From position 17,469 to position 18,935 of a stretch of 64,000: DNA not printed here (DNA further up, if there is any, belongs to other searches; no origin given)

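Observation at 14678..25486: Ectoine/diaminobutyrate-type catabolic operon in which canonical Asd and aspartate kinase replace the usual aldehyde dehydrogenase: a possible ATP-yielding route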

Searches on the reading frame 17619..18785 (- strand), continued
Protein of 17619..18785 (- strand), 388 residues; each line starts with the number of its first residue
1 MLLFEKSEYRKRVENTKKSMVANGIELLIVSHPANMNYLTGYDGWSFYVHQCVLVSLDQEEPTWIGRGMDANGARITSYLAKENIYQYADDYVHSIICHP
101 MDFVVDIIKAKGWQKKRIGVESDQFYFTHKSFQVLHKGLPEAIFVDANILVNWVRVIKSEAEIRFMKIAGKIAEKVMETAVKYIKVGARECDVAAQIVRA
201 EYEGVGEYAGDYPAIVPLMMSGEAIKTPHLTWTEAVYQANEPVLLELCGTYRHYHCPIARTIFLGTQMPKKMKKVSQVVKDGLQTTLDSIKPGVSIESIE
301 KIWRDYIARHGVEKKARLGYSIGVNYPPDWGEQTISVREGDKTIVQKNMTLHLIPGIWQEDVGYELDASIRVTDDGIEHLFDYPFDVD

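Call 37: search_protein_families(library=pfam, proteins=[L047:11757-14819:+, L047:14823-15905:+, L047:16048-17730:+, L047:17758-19386:+, L047:19552-20853:+, L047:179-970:+, L083:2376-3608:+, L083:11237-12214:+, L081:11198-12187:+, L081:12174-13178:+], max_evalue=0.00001)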
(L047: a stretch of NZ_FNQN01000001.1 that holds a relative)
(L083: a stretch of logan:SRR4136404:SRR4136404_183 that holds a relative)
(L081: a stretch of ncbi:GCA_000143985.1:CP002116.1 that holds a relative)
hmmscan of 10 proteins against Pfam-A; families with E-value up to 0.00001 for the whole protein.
L047:11757-14819:+ (1020 aa): 2 families
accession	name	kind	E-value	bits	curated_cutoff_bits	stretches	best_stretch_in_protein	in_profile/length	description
PF05088.18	Bac_GDH_CD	-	1.4e-27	96.9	22.8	1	428-906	16-483/497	Bacterial NAD-glutamate dehydrogenase, catalytic domain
PF00208.27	ELFV_dehydrog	-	9.9e-26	91.3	23.4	1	642-877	3-192/241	Glutamate/Leucine/Phenylalanine/Valine dehydrogenase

L047:14823-15905:+ (360 aa): 1 family
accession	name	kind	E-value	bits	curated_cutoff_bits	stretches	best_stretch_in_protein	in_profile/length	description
PF05544.16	Pro_racemase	-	3.1e-41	142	27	1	70-347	20-302/325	Proline racemase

L047:16048-17730:+ (560 aa): 6 families
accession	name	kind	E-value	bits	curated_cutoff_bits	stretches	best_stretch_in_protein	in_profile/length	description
PF00890.30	FAD_binding_2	-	3.9e-72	244.2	20.4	1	7-382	1-414/414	FAD binding domain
PF02910.25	Succ_DH_flav_C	-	1.2e-30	106.6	20.8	1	437-558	2-127/130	Fumarate reductase flavoprotein C-term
PF07992.20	Pyr_redox_2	-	1.3e-12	48.2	26.1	1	7-195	2-108/291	Pyridine nucleotide-disulphide oxidoreductase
PF03486.20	HI0933_like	-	2.1e-10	40.9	50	0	7-39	2-34/244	HI0933-like protein Rossmann domain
PF01266.30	DAO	-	1.7e-09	38.1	27.9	1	7-126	1-102/353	FAD dependent oxidoreductase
PF12831.13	FAD_oxidored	-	1.9e-09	37.7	27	1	7-279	1-221/416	FAD dependent oxidoreductase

L047:17758-19386:+ (542 aa): 6 families
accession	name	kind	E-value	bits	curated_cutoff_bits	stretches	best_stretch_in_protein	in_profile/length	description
PF13085.11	Fer2_3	-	5.2e-30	104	27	1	7-104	2-104/107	2Fe-2S iron-sulfur cluster binding domain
PF02754.22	CCG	-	3.8e-25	88.3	20.6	2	309-393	1-85/85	Cysteine-rich domain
PF13183.11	Fer4_8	-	1.1e-07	32.7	27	1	145-215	2-68/68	4Fe-4S dicluster domain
PF00037.32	Fer4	-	4.3e-07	29.9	21.1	0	144-162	4-22/24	4Fe-4S binding domain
PF13534.11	Fer4_17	-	9.2e-07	29.8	22.2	1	147-215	1-60/61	4Fe-4S dicluster domain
PF13237.11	Fer4_10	-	1.4e-06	28.6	25.5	0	196-223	4-22/53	4Fe-4S dicluster domain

L047:19552-20853:+ (433 aa): 2 families
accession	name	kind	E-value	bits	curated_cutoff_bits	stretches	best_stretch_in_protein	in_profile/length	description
PF00696.33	AA_kinase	-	3.8e-36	125.4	24.9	1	2-262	3-234/234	Amino acid kinase family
PF22468.2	ACT_9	-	1.1e-09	38.3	27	1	371-428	1-58/61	ACT domain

L047:179-970:+ (263 aa): 2 families
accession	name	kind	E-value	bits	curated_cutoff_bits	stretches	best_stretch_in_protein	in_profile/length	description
PF02774.23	Semialdhyde_dhC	-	6.1e-55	186.7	26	1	53-233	1-184/184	Semialdehyde dehydrogenase, dimerisation domain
PF01118.30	Semialdhyde_dh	-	1.1e-09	39.2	26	1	2-32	88-118/121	Semialdehyde dehydrogenase, NAD binding domain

L083:2376-3608:+ (410 aa): 2 families
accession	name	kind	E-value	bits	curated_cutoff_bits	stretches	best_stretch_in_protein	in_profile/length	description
PF00208.27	ELFV_dehydrog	-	1.2e-62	212.2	23.4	1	178-408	2-241/241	Glutamate/Leucine/Phenylalanine/Valine dehydrogenase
PF02812.23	ELFV_dehydrog_N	-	2.4e-45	153.9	25.3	1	32-158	1-128/129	Glu/Leu/Phe/Val dehydrogenase, dimerisation domain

L083:11237-12214:+ (325 aa): 1 family
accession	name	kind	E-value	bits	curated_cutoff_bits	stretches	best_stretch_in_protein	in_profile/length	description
PF00291.31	PALP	-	4.4e-72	243.3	35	1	7-298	2-295/295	Pyridoxal-phosphate dependent enzyme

L081:11198-12187:+ (329 aa): 1 family
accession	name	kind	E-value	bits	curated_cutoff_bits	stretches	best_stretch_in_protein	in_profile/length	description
PF00291.31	PALP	-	3.3e-70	237.2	35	1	21-309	5-295/295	Pyridoxal-phosphate dependent enzyme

L081:12174-13178:+ (334 aa): 1 family
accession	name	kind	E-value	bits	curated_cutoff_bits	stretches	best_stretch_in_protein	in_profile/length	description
PF02423.21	OCD_Mu_crystall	-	1.2e-57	195.7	24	1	15-315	12-303/314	Ornithine cyclodeaminase/mu-crystallin family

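Call 46: search_protein_families(library=ncbifam, proteins=[L081:11198-12187:+, L081:12174-13178:+, L081:13178-14368:+, L083:2376-3608:+, L083:11237-12214:+, L047:16048-17730:+, L047:14823-15905:+, L081:14379-15683:+, L047:17758-19386:+], max_evalue=0.01)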
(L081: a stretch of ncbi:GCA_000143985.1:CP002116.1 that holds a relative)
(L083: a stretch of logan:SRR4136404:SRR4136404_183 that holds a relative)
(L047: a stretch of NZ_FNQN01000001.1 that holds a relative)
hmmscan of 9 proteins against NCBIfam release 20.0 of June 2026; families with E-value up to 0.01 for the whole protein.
L081:11198-12187:+ (329 aa): 41 families (the best 25 are shown)
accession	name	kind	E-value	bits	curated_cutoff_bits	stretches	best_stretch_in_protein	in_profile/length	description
NF005680.0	PRK07476.1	equivalog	3.7e-123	410.7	413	1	6-325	6-324/326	hydroxyectoine utilization dehydratase EutB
TIGR02991.1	ectoine_eutB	equivalog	3.8e-110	367.8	413.35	1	7-320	3-314/317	hydroxyectoine utilization dehydratase EutB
TIGR01127.1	ilvA_1Cterm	equivalog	1.3e-88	297.5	378.75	1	24-323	1-297/380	threonine ammonia-lyase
NF005292.0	PRK06815.1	equivalog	7.2e-87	291.4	371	1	8-322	6-318/320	threonine/serine dehydratase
NF005600.0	PRK07334.1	equivalog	2.4e-85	286.6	496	1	4-323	9-323/408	threonine ammonia-lyase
NF006389.0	PRK08638.1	equivalog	1e-75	254.7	453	1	6-323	10-326/333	bifunctional threonine ammonia-lyase/L-serine ammonia-lyase TdcB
NF005454.0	PRK07048.1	equivalog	2.1e-75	253.9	452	1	3-323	5-322/324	threo-3-hydroxy-L-aspartate ammonia-lyase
NF045641.2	BHydaspDhtseBhcB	equivalog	4.7e-71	239.5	550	1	4-316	1-309/312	beta-hydroxyaspartate dehydratase BhcB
NF006094.0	PRK08246.1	subfamily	8.7e-67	225.7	331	1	3-314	3-306/310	serine/threonine dehydratase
NF006674.0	PRK09224.1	subfamily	1.3e-61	208.9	577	1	16-320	18-322/508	threonine ammonia-lyase IlvA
TIGR01124.1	ilvA_2Cterm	equivalog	1.2e-60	205.6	411.3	1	14-321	8-315/499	threonine ammonia-lyase, biosynthetic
NF006390.0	PRK08639.1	equivalog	7.1e-59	199.8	421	1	3-323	5-326/418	threonine ammonia-lyase IlvA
NF009130.0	PRK12483.1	subfamily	4.3e-58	197.2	801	1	15-323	29-337/521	threonine ammonia-lyase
TIGR02079.1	THD1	equivalog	4e-53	180.7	440.55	1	9-323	2-318/410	threonine ammonia-lyase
NF004771.0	PRK06110.1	equivalog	1.2e-49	169.2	317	1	4-325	2-320/323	threonine dehydratase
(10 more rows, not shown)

L081:12174-13178:+ (334 aa): 13 families
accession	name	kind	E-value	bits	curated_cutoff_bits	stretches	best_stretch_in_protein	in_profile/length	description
NF006141.0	PRK08291.1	equivalog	9.5e-140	465.2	408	1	4-331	2-328/330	cyclodeaminase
TIGR02992.1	ectoine_eutC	equivalog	4.1e-109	364.6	471.65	1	6-330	1-324/326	ectoine utilization protein EutC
NF005296.0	PRK06823.1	equivalog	8.5e-85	284.5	438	1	8-322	3-313/315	ornithine cyclodeaminase family protein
TIGR02371.1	ala_DH_arch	equivalog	3.1e-58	197.4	409.15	1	13-330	8-321/325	alanine dehydrogenase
NF006379.0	PRK08618.1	equivalog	7.1e-55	186.6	417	1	9-331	4-324/326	ornithine cyclodeaminase family protein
NF045643.1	ImmsucRedBhcD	equivalog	9e-55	186.2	500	1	7-327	2-315/321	iminosuccinate reductase BhcD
NF004793.0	PRK06141.1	equivalog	1.2e-37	129.6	322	1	68-322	60-311/314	bifunctional Delta(1)-pyrroline-2-carboxylate/Delta(1)-piperideine-2-carboxylate reductase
NF005762.1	PRK07589.1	equivalog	2.4e-30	105.6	350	1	71-314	66-301/334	ornithine cyclodeaminase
NF005011.0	PRK06407.1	subfamily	3.1e-25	89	337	1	106-321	91-298/302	ornithine cyclodeaminase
TIGR03944.1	dehyd_SbnB_fam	equivalog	5e-24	84.9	326.9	1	11-331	6-324/327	2,3-diaminopropionate biosynthesis protein SbnB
NF005603.0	PRK07340.1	equivalog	2e-21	76.5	266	1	24-267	21-256/307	delta(1)-pyrroline-2-carboxylate reductase family protein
NF045512.1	PyrPipCarbRedLhpI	equivalog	3.1e-16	59.4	400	1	23-267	16-251/298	bifunctional Delta(1)-pyrroline-2-carboxylate/Delta(1)-piperideine-2-carboxylate reductase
NF004848.0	PRK06199.1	subfamily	4.7e-13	49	362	1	79-320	101-359/379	tyramine oxidase subunit B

L081:13178-14368:+ (396 aa): 10 families
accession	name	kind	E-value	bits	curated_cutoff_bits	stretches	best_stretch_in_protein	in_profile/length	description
TIGR02993.1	ectoine_eutD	equivalog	2.2e-134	448.5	613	1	5-395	3-391/391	ectoine hydrolase DoeA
NF038259.1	ectoine_DoeA_2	exception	3.2e-63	213.7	575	1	5-390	6-382/386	ectoine hydrolase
NF040821.1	dipep_PepQ_Arch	equivalog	2.7e-25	89.1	630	1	134-386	95-340/346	Xaa-Pro dipeptidase PepQ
NF011174.0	PRK14576.1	subfamily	7.8e-16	57.9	487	1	140-303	156-313/405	putative endopeptidase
NF007310.0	PRK09795.1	equivalog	1e-14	54.2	393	1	103-391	75-355/361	aminopeptidase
NF008131.0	PRK10879.1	equivalog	1.3e-12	47.2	465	1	147-304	159-312/438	Xaa-Pro aminopeptidase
NF011173.0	PRK14575.1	equivalog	1.4e-12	47.3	850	1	137-303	154-314/406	putative peptidase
NF011720.0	PRK15173.1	subfamily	4.8e-12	45.5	420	1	137-303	91-251/343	peptidase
TIGR00500.1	met_pdase_I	equivalog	1.1e-06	28.3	171.35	1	160-304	2-146/247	type I methionyl aminopeptidase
NF008970.0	PRK12318.1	equivalog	6.3e-05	22.4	267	1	161-330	43-215/291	methionyl aminopeptidase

L083:2376-3608:+ (410 aa): 8 families
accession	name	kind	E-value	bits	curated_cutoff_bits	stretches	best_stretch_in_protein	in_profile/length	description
NF040817.1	GdhA_Arch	equivalog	3.4e-126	421.8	750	1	3-410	5-417/419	glutamate dehydrogenase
NF041398.1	GluDhGdhB_Halo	equivalog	5.9e-107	358.1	620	1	5-408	4-407/410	glutamate dehydrogenase GdhB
NF006929.0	PRK09414.1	equivalog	1e-64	219.2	536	1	23-409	48-444/445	NADP-specific glutamate dehydrogenase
NF010633.0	PRK14030.1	subfamily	6.5e-49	167.2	743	1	24-408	45-443/445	glutamate dehydrogenase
NF010634.0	PRK14031.1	equivalog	2.3e-43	148.3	822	1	24-408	45-442/444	NADP-specific glutamate dehydrogenase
NF035922.1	Trp_DH_ScyB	equivalog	8.3e-18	64.5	600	1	59-383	31-330/346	tryptophan dehydrogenase ScyB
NF004912.0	PRK06270.1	equivalog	0.00094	18.7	373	1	209-302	6-111/343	homoserine dehydrogenase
NF047886.1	AmOxnSyBioU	equivalog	0.0088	15.1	600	0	212-276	4-69/323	(S)-8-amino-7-oxononanoate synthase BioU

L083:11237-12214:+ (325 aa): 43 families (the best 25 are shown)
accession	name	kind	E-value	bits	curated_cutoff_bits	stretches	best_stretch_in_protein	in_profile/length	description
NF005680.0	PRK07476.1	equivalog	9.2e-120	399.5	413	1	2-313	13-323/326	hydroxyectoine utilization dehydratase EutB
TIGR02991.1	ectoine_eutB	equivalog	2.1e-109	365.4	413.35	1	2-307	9-312/317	hydroxyectoine utilization dehydratase EutB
TIGR01127.1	ilvA_1Cterm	equivalog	1.2e-87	294.4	378.75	1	13-314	1-299/380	threonine ammonia-lyase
NF005292.0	PRK06815.1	equivalog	1.9e-84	283.4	371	1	2-311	11-318/320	threonine/serine dehydratase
NF005600.0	PRK07334.1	equivalog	1.9e-83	280.4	496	1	2-309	18-320/408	threonine ammonia-lyase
NF005454.0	PRK07048.1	equivalog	9.2e-72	241.9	452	1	2-312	15-322/324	threo-3-hydroxy-L-aspartate ammonia-lyase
NF006389.0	PRK08638.1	equivalog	1.7e-71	240.9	453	1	3-310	18-324/333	bifunctional threonine ammonia-lyase/L-serine ammonia-lyase TdcB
NF045641.2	BHydaspDhtseBhcB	equivalog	9.9e-65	218.7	550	1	2-304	10-308/312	beta-hydroxyaspartate dehydratase BhcB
NF006674.0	PRK09224.1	subfamily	2.9e-64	217.6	577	1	11-304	24-317/508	threonine ammonia-lyase IlvA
NF006094.0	PRK08246.1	subfamily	3.8e-63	213.8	331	1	2-304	13-307/310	serine/threonine dehydratase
TIGR01124.1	ilvA_2Cterm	equivalog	8.9e-63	212.6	411.3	1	11-304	16-309/499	threonine ammonia-lyase, biosynthetic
NF006390.0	PRK08639.1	equivalog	5.8e-60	203.4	421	1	2-311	15-325/418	threonine ammonia-lyase IlvA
NF009130.0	PRK12483.1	subfamily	1.6e-58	198.6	801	1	10-302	35-327/521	threonine ammonia-lyase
TIGR02079.1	THD1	equivalog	2.2e-58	198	440.55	1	2-311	6-317/410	threonine ammonia-lyase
NF005147.0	PRK06608.1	equivalog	7.1e-51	173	380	1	2-314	14-324/339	serine/threonine dehydratase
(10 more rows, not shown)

L047:16048-17730:+ (560 aa): 74 families (the best 25 are shown)
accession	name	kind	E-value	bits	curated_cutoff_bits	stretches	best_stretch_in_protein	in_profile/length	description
NF004900.0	PRK06263.1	equivalog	1.3e-149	499.3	718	1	3-531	5-531/546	fumarate reductase (CoM/CoB) subunit TfrA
TIGR01812.1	sdhA_frdA_Gneg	subfamily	4.3e-127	425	567.3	1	7-558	1-565/568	succinate dehydrogenase or fumarate reductase, flavoprotein subunit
NF005866.0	PRK07803.1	equivalog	2.8e-125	418.9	819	2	3-272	6-290/631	fumarate reductase/succinate dehydrogenase flavoprotein subunit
NF004724.0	PRK06069.1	subfamily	5.6e-120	401.2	826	1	2-558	2-574/577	succinate dehydrogenase/fumarate reductase flavoprotein subunit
NF005037.0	PRK06452.1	equivalog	2.1e-100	336.9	862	1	1-558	1-563/566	succinate dehydrogenase flavoprotein subunit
NF006686.0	PRK09231.1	equivalog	2.6e-98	330.1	854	1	1-558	1-578/598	fumarate reductase (quinol) flavoprotein subunit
TIGR00551.1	nadB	equivalog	1.6e-97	327.2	452.75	1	5-522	2-489/489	L-aspartate oxidase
NF004613.0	PRK05945.1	equivalog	1.7e-95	320.8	824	1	5-558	3-572/575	succinate dehydrogenase/fumarate reductase flavoprotein subunit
TIGR01176.1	fum_red_Fp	equivalog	3.2e-95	319.9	932.7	1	5-558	3-576/580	fumarate reductase (quinol) flavoprotein subunit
NF005701.0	PRK07512.1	equivalog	1.2e-94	317.5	528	1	3-533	7-494/516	L-aspartate oxidase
NF005867.0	PRK07804.1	equivalog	2.8e-94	316.3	639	1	4-549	17-544/548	L-aspartate oxidase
TIGR01816.1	sdhA_forward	equivalog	2.8e-94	316.3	727.35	1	6-557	3-575/584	succinate dehydrogenase flavoprotein subunit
NF005636.0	PRK07395.1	subfamily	9e-91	304.8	723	1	3-527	10-540/560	L-aspartate oxidase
NF042982.1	MFR_Fp_SdhA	equivalog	3.1e-86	290.2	1100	1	6-554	48-606/612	8-methylmenaquinol:fumarate reductase flavoprotein subunit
NF006567.0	PRK09077.1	equivalog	2.3e-84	283.5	629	1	3-530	6-527/537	L-aspartate oxidase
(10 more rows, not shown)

L047:14823-15905:+ (360 aa): 5 families
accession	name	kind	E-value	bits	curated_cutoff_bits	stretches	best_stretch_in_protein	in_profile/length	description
NF047722.1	T3LHypDht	equivalog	9.9e-29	100.5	550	1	70-339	28-303/341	trans-3-hydroxy-L-proline dehydratase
NF010578.0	PRK13971.1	equivalog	1.9e-20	73.2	376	1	65-347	22-308/333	4-hydroxyproline epimerase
NF010576.0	PRK13969.1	equivalog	6.7e-19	68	556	1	71-329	29-292/335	proline racemase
NF045511.1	TransHydProDhtase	equivalog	4.9e-12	45.6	540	1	70-331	28-294/335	trans-3-hydroxy-L-proline dehydratase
NF052296.1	HdxProlEpimProt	equivalog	1.4e-08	34.5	450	1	102-326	57-269/309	4-hydroxyproline epimerase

L081:14379-15683:+ (434 aa): 24 families
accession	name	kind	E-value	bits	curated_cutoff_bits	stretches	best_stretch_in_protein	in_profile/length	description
NF006540.0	PRK09034.1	equivalog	1.1e-134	449.6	434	1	4-432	1-447/454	aspartate kinase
TIGR00657.1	asp_kinases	subfamily_domain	9.6e-74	249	208.7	1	3-431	2-438/442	aspartate kinase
NF006959.0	PRK09436.1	equivalog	3e-63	214.1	726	1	4-429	1-455/819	bifunctional aspartate kinase/homoserine dehydrogenase I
TIGR00656.1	asp_kin_monofn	equivalog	2.6e-62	211.1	402.25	1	3-431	2-402/407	aspartate kinase, monofunctional class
NF004938.0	PRK06291.1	equivalog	5.7e-57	193.4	528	1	4-430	2-458/468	aspartate kinase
NF006570.0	PRK09084.1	equivalog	2.2e-56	191.9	455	1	1-429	1-444/452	lysine-sensitive aspartokinase 3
NF005154.0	PRK06635.1-2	equivalog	8.9e-48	163.6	376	2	146-431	113-400/407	aspartate kinase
NF005155.0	PRK06635.1-4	equivalog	3.3e-46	158.1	346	2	151-431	117-399/407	aspartate kinase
NF005656.0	PRK07431.1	equivalog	2.8e-45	155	657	2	166-431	132-407/587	aspartate kinase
NF006068.0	PRK08210.1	equivalog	7.1e-42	144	474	2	154-430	125-397/405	aspartate kinase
NF005156.0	PRK06635.1-5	equivalog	7.1e-38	130.4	594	1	145-430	111-397/411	aspartate kinase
NF004579.0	PRK05925.1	equivalog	4e-37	128.2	665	1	4-380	3-382/440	aspartate kinase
NF005153.0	PRK06635.1-1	equivalog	2.3e-36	125.7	585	2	147-431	113-403/421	aspartate kinase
NF006515.0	PRK08961.1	equivalog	1.7e-34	119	802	2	162-325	189-352/861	bifunctional aspartate kinase/diaminopimelate decarboxylase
NF007003.0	PRK09466.1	subfamily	6.8e-34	117.4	582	1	6-415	14-434/810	bifunctional aspartate kinase/homoserine dehydrogenase II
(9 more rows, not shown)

L047:17758-19386:+ (542 aa): 35 families (the best 25 are shown)
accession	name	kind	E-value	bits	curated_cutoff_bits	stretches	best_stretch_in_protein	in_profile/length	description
NF008369.0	PRK11168.1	equivalog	1.7e-104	349.9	278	1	142-541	7-399/401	anaerobic glycerol-3-phosphate dehydrogenase subunit C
NF004898.0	PRK06259.1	equivalog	1.6e-72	244.7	385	1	3-524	2-465/488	fumarate reductase (CoM/CoB) subunit TfrB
TIGR03379.1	glycerol3P_GlpC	equivalog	5.9e-72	242.6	279.9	1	145-541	4-396/397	anaerobic glycerol-3-phosphate dehydrogenase subunit GlpC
TIGR00384.1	dhsB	subfamily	8.7e-38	130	88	1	9-220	1-217/222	succinate dehydrogenase and fumarate reductase iron-sulfur protein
NF045670.1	quin_L_LdhH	equivalog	6.5e-35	120.6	800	1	142-522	300-685/706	L-lactate dehydrogenase (quinone) large subunit LdhH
NF009226.0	PRK12576.1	equivalog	1.3e-34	120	344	1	4-246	9-256/317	succinate dehydrogenase/fumarate reductase iron-sulfur subunit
NF004616.0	PRK05950.1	subfamily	4.6e-34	117.6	228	1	3-231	4-236/238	succinate dehydrogenase iron-sulfur subunit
NF008434.0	PRK11274.1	equivalog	2.6e-30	105.6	333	1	144-541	21-407/409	glycolate oxidase subunit GlcF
NF009051.0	PRK12385.1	equivalog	7e-26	91.2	333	1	3-174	5-176/244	succinate dehydrogenase/fumarate reductase iron-sulfur subunit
NF010071.0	PRK13552.1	equivalog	1.3e-25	90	264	1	3-167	3-169/241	fumarate reductase iron-sulfur subunit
NF049975.1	2HglutDHaseYdiJ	equivalog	5e-24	84.1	1350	1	199-539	670-1016/1018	D-2-hydroxyglutarate dehydrogenase YdiJ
NF006391.0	PRK08640.1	equivalog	1.4e-23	83.1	244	1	2-223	4-234/254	succinate dehydrogenase iron-sulfur subunit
NF009227.0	PRK12577.1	equivalog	6.6e-22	77.6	349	1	4-232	4-242/330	succinate dehydrogenase/fumarate reductase iron-sulfur subunit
NF009225.0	PRK12575.1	subfamily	4.6e-19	68.8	443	1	7-227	7-229/235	succinate dehydrogenase/fumarate reductase iron-sulfur subunit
NF042952.1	MFR_FeS_SdhB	equivalog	6.6e-19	68.1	600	1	6-216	2-219/320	8-methylmenaquinol:fumarate reductase iron-sulfur subunit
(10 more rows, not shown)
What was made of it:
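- That is the content expected of a fermentative operon (calls 37, 46).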
